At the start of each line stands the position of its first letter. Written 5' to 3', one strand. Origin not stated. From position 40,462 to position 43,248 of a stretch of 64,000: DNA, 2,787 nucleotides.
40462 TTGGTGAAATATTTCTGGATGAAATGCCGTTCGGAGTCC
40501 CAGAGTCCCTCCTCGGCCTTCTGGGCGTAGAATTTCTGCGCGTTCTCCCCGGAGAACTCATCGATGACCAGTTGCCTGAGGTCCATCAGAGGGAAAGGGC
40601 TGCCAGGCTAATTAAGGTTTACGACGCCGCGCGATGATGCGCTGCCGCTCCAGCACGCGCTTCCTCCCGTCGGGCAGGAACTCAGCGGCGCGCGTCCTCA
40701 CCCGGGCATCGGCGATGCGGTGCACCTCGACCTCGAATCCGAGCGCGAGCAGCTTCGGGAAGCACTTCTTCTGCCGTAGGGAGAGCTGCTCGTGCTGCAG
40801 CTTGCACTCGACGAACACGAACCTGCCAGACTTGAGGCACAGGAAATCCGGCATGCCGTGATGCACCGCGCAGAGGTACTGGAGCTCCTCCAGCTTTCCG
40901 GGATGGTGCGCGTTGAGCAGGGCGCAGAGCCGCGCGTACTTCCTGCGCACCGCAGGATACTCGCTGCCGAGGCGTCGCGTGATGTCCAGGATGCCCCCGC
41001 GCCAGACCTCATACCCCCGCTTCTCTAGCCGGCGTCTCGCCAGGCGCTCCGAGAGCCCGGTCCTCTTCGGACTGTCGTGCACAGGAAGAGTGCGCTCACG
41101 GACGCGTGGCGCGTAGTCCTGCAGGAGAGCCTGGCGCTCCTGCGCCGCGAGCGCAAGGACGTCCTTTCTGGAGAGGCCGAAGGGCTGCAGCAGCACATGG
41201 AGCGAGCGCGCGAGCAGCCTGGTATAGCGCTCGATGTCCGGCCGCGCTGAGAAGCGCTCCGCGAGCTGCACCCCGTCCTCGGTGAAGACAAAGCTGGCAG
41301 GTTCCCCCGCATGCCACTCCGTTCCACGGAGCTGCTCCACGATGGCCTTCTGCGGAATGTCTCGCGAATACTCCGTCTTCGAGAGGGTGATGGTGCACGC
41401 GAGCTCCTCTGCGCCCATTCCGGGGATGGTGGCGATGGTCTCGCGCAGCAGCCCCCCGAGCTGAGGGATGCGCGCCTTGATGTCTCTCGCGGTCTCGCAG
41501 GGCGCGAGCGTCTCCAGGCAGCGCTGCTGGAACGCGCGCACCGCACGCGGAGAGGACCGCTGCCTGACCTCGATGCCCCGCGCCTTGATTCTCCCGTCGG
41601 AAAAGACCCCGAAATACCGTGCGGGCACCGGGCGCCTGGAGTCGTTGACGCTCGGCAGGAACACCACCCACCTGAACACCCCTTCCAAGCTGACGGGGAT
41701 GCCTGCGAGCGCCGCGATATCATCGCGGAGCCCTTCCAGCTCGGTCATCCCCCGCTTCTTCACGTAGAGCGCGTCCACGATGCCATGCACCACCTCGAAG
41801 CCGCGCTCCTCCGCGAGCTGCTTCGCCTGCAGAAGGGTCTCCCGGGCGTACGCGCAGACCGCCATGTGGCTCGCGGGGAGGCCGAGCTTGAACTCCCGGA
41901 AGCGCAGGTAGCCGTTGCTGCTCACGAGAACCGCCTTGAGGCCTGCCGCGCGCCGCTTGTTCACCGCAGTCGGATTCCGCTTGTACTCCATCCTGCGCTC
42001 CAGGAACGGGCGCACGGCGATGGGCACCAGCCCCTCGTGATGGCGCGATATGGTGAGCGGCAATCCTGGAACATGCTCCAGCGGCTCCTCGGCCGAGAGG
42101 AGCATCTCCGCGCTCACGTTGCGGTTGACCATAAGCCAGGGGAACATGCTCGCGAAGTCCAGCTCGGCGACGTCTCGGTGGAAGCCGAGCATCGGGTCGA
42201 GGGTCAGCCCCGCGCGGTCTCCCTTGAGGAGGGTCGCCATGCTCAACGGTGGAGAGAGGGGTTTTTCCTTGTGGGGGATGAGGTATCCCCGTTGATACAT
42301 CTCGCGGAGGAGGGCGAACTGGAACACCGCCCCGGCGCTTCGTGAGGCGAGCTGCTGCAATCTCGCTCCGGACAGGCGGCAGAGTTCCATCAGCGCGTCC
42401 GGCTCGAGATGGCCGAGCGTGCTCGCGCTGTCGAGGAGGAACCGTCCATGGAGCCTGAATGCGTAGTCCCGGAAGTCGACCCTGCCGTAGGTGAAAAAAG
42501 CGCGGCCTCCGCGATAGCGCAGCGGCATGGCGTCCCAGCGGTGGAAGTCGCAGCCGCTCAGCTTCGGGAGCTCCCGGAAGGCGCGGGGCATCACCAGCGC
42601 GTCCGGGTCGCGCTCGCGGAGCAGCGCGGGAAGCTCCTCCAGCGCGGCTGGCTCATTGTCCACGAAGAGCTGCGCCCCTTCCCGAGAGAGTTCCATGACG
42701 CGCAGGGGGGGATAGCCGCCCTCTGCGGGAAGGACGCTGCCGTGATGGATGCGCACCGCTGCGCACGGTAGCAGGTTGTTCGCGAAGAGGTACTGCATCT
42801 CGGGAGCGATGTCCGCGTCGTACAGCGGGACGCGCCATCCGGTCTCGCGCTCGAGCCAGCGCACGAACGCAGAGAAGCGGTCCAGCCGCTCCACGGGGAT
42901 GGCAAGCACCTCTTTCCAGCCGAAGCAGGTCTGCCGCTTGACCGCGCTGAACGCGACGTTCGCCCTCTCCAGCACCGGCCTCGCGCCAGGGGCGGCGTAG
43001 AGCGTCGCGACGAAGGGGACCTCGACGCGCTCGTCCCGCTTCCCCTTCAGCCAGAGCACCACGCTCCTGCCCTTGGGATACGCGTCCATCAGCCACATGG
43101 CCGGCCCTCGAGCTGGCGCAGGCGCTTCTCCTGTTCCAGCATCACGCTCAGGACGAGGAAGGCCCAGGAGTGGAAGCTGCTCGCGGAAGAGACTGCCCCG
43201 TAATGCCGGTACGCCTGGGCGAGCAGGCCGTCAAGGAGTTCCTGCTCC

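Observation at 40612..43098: Catalytically degenerate family-B DNA polymerase fused to a VRR-NUC nuclease domain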

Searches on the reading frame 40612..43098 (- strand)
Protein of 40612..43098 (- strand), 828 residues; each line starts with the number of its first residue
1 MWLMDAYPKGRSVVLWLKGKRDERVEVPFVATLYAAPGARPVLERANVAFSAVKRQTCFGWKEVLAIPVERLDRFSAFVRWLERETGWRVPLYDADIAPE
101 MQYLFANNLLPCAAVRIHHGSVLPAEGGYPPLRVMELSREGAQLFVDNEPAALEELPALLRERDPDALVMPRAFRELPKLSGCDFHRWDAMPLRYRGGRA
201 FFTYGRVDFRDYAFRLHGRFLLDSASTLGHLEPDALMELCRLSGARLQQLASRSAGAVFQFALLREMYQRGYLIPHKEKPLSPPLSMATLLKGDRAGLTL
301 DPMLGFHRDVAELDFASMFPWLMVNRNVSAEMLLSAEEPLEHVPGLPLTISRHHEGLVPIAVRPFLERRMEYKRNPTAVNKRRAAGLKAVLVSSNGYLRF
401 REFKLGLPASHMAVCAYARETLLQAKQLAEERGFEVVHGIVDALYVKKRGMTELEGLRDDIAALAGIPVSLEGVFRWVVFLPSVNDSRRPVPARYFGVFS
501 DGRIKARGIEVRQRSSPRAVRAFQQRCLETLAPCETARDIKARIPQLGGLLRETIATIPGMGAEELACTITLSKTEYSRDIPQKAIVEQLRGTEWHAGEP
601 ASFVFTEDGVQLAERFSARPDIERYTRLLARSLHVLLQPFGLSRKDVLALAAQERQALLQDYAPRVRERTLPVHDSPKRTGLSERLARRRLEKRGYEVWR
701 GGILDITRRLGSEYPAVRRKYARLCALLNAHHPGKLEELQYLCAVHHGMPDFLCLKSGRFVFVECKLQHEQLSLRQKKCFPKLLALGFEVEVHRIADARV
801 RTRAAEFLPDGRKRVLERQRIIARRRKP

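Call 3: search_protein_families(library=pfam, proteins=[window:40612-43098:-], max_evalue=1)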
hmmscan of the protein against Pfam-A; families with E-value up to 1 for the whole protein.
window:40612-43098:- (828 aa): 2 families
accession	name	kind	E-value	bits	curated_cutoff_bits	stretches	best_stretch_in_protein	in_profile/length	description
PF00136.26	DNA_pol_B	-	2.2e-08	33.8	23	1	257-432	13-202/453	DNA polymerase family B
PF08774.17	VRR_NUC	-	0.0012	19.4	23.8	1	740-794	55-113/116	VRR-NUC domain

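Call 4: search_protein_families(library=ncbifam, proteins=[window:40612-43098:-], max_evalue=1)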
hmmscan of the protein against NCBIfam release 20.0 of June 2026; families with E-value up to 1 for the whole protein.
window:40612-43098:- (828 aa): 9 families
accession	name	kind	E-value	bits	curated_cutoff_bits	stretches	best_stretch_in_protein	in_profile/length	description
NF004416.0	PRK05761.1-2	equivalog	1.5e-69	235.1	516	1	1-637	1-646/665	type B DNA-directed DNA polymerase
NF004418.0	PRK05761.1-4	subfamily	1.4e-60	205.4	692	1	49-662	63-715/717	type B DNA-directed DNA polymerase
NF004417.0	PRK05761.1-3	equivalog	1.4e-30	106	780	1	237-645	424-849/858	DNA-directed DNA polymerase I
NF004419.0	PRK05761.1-5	equivalog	1.7e-17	62.7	1285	2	387-649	658-922/932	DNA-directed DNA polymerase I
NF004415.0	PRK05761.1-1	equivalog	1.3e-16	59.7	1289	2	387-648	602-865/883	DNA-directed DNA polymerase I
TIGR00592.1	pol2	superfamily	5.1e-07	28.1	239.95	1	260-447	756-959/1176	DNA polymerase (pol2)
NF004421.0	PRK05762.1-2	equivalog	4.7e-06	25.2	570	1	237-449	365-565/795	DNA polymerase II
NF004422.0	PRK05762.1-4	equivalog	0.00044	18.7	1103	1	251-448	367-557/789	DNA polymerase II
NF004420.0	PRK05762.1-1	equivalog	0.035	12.7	1435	1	257-451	369-556/783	DNA polymerase II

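Call 5: search_solved_structures(query=window:40612-43098:-, max_evalue=1, show_alignments=3)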
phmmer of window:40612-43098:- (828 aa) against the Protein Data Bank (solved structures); distinct sequences matched with E-value up to 1: 59.
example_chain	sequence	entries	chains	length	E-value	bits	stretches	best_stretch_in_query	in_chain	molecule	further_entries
5mdn_A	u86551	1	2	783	1.6e-20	76.1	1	219-546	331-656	DNA polymerase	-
1s5j_A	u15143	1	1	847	8.8e-17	63.8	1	240-649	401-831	DNA polymerase I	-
6wya_A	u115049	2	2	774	7.1e-14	54.1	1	237-533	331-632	DNA polymerase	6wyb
1wn7_A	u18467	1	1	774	1.1e-13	53.5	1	237-533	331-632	Family B DNA Polymerase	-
4k8z_A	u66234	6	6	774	1.3e-13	53.3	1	237-533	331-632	DNA polymerase | DNA polymerase,DNA polymerase,DNA polymerase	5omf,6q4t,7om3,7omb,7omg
1wns_A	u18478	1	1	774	1.3e-13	53.3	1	237-533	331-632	DNA POLYMERASE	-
5vu5_A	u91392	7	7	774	2e-13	52.7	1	237-534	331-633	DNA polymerase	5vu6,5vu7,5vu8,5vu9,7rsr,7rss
8s84_A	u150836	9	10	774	6.5e-13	51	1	237-533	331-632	DNA polymerase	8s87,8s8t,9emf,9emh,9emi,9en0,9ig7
1qht_A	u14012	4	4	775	1.3e-12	50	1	237-533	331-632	PROTEIN (DNA POLYMERASE) | DNA polymerase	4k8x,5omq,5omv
5h12_A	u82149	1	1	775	1.5e-12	49.8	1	238-532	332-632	Deep Vent DNA Polymerase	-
7rsu_A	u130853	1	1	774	2.1e-12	49.3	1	237-533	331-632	DNA polymerase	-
7tqw_A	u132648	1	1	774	2.1e-12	49.3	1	237-533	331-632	DNA polymerase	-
6is7_A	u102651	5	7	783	3.1e-12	48.7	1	237-533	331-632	DNA polymerase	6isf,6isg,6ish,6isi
3a2f_A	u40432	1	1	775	8.5e-12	47.3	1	237-533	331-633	DNA polymerase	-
2jgu_A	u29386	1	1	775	8.5e-12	47.3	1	237-533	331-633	DNA POLYMERASE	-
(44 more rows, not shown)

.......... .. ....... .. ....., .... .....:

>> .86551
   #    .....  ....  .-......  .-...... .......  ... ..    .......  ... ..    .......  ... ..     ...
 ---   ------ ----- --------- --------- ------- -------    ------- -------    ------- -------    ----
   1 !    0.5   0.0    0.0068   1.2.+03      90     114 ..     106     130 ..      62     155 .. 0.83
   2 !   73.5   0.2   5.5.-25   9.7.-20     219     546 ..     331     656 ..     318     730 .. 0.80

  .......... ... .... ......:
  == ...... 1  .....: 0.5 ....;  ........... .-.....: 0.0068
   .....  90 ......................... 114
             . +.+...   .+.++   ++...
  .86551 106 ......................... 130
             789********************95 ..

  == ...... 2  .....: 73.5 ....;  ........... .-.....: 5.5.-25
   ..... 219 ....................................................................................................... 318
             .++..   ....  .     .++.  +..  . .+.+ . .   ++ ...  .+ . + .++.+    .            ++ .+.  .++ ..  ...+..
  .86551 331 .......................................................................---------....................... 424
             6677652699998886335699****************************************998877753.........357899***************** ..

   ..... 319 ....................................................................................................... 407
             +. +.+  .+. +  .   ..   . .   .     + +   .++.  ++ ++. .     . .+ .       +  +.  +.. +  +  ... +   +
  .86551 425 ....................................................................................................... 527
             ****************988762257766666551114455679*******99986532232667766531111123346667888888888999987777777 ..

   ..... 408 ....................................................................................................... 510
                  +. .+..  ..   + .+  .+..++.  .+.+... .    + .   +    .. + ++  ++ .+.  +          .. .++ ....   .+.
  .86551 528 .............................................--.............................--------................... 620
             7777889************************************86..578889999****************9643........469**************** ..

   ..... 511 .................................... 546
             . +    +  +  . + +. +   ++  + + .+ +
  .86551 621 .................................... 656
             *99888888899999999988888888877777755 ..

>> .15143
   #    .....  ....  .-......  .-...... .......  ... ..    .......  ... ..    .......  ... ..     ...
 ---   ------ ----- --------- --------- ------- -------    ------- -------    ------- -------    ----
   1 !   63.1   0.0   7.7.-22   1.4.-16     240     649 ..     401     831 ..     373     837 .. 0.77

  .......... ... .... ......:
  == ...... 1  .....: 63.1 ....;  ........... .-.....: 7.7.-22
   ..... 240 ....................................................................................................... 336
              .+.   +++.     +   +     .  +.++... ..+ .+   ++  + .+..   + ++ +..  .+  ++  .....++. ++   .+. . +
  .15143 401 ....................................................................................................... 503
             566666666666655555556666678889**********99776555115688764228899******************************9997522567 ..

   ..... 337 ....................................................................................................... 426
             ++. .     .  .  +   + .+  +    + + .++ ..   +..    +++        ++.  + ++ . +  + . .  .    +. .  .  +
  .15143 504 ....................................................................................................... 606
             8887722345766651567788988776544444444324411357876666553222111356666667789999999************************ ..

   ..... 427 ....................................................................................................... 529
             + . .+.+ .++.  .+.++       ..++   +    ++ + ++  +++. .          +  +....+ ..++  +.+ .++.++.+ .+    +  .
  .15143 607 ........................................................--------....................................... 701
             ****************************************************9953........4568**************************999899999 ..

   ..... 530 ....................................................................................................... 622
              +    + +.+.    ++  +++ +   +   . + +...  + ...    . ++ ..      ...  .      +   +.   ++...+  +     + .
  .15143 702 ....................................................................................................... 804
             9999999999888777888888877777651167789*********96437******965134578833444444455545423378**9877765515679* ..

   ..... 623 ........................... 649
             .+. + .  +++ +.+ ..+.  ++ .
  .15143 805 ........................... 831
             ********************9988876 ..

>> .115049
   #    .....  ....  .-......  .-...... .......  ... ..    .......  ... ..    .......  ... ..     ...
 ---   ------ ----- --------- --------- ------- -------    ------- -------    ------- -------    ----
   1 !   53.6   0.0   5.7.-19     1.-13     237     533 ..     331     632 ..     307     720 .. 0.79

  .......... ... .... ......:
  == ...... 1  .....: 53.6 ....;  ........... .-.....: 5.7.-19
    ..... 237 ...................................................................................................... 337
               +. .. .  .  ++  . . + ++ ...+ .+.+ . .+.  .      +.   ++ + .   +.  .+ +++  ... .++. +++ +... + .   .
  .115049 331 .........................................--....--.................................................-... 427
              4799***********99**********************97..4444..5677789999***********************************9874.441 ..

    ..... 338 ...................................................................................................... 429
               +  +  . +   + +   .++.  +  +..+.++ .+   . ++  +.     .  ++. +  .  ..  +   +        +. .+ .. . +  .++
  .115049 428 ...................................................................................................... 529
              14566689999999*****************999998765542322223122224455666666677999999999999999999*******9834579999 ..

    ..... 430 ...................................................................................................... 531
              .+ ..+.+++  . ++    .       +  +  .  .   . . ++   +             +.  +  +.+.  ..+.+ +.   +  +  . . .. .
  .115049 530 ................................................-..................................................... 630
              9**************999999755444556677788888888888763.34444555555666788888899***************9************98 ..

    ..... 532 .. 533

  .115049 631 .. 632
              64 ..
